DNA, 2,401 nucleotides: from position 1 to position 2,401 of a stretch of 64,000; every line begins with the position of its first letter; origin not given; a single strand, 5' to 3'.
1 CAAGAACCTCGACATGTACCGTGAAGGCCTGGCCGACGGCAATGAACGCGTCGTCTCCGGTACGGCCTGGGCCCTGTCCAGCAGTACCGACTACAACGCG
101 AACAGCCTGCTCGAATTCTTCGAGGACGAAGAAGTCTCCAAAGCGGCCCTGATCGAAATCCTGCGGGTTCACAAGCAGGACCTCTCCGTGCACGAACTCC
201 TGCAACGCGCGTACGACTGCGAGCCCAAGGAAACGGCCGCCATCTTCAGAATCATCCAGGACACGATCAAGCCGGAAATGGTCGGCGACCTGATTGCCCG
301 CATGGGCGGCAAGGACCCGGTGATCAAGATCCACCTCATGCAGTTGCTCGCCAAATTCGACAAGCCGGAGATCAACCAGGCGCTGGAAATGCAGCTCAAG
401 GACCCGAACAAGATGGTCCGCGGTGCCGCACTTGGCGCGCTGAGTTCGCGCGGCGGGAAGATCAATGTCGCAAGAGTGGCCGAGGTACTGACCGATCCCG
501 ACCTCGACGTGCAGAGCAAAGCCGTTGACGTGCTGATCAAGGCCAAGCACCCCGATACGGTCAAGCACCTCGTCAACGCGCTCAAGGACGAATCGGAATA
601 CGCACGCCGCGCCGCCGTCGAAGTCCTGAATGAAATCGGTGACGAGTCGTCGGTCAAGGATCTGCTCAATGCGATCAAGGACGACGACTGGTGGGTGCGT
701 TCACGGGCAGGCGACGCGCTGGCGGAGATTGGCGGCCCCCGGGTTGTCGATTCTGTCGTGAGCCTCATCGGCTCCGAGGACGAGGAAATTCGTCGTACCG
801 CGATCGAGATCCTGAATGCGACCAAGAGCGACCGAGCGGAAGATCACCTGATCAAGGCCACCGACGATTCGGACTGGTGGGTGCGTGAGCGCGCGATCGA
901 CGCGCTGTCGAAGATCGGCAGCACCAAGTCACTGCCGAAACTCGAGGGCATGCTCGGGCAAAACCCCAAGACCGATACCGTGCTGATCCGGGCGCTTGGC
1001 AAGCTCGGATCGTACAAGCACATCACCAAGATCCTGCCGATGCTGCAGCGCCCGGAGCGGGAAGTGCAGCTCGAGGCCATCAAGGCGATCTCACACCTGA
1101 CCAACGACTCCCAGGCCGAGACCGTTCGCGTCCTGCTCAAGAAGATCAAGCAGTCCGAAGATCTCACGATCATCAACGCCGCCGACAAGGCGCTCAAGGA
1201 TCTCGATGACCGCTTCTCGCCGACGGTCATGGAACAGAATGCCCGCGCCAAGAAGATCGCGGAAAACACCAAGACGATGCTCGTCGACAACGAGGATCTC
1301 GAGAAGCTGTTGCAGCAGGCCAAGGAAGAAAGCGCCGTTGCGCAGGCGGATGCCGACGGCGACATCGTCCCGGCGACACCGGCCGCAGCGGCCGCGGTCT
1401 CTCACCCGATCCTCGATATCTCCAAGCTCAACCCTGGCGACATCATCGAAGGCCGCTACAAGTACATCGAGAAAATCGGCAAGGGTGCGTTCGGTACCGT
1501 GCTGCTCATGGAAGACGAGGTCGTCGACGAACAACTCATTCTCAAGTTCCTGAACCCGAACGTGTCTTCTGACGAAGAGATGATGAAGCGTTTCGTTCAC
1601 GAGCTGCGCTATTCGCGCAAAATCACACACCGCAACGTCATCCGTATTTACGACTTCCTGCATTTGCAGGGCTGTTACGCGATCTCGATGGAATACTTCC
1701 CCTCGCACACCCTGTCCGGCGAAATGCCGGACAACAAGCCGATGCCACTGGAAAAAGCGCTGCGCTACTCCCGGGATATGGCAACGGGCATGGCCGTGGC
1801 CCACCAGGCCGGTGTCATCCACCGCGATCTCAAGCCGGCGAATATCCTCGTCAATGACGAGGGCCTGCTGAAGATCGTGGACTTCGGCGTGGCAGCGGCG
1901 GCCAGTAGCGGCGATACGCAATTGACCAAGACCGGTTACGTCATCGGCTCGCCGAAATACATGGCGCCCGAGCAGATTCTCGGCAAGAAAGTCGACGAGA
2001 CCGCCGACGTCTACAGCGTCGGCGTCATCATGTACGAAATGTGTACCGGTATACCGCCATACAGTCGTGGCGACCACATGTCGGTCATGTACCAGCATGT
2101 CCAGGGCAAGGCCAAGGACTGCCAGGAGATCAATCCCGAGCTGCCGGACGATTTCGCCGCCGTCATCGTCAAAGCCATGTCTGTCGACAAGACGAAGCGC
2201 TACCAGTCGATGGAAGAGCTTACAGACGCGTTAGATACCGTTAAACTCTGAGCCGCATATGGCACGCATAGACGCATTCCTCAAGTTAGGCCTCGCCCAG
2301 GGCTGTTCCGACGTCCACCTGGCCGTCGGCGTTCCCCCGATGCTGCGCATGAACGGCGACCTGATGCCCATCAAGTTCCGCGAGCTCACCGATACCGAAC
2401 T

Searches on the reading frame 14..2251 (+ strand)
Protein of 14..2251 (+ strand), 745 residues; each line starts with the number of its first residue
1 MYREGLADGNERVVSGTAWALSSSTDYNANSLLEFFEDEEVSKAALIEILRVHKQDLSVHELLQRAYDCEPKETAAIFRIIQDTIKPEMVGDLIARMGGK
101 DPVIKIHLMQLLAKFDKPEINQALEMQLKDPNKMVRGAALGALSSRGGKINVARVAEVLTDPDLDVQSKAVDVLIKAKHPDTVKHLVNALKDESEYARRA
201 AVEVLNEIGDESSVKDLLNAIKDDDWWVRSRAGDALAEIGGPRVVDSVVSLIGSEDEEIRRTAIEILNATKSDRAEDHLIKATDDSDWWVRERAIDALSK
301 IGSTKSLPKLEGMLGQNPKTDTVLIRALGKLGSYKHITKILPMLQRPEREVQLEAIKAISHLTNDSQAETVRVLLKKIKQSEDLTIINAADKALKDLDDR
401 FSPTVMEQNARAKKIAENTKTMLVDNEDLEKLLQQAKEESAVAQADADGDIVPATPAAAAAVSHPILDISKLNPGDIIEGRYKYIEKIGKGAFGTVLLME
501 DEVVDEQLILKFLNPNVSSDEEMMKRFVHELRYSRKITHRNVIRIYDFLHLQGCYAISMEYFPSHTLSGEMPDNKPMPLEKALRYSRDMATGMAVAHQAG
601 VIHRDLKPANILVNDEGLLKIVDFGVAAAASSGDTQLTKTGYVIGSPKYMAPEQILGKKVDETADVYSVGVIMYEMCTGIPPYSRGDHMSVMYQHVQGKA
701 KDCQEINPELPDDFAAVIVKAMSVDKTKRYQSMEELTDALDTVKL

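Call 88: search_protein_families(library=pfam, proteins=[window:14-2251:+], max_evalue=0.001)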
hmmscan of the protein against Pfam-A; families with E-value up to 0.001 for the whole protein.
window:14-2251:+ (745 aa): 10 families
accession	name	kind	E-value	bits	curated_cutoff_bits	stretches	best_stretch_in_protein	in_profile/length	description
PF13646.12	HEAT_2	-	8.3e-68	225.1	27.7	6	184-265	2-85/88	HEAT repeats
PF00069.31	Pkinase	-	1.5e-50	172.5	31.7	1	482-734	1-256/263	Protein kinase domain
PF07714.23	PK_Tyr_Ser-Thr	-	2.9e-38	132.1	23.1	1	484-736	3-254/258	Protein tyrosine and serine/threonine kinase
PF02985.28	HEAT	-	2.7e-19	67.8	23.5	0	278-302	4-28/31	HEAT repeat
PF03130.22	HEAT_PBS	-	9.7e-15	53.8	20.9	0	198-223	2-27/27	PBS lyase HEAT-like repeat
PF13513.12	HEAT_EZ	-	7e-10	39.6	27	0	123-144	32-53/55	HEAT-like repeat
PF01602.26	Adaptin_N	-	2.6e-07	30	37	0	121-213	81-184/524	Adaptin N terminal region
PF00514.29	Arm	-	9.2e-06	26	20.6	0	244-263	13-32/41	Armadillo/beta-catenin-like repeat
PF21581.3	SCD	-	0.0008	20.1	27.5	0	182-218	31-67/75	Stromalin conservative domain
PF12717.13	Cnd1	-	0.00092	19.7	26.4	0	182-239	22-85/162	non-SMC mitotic condensation complex subunit 1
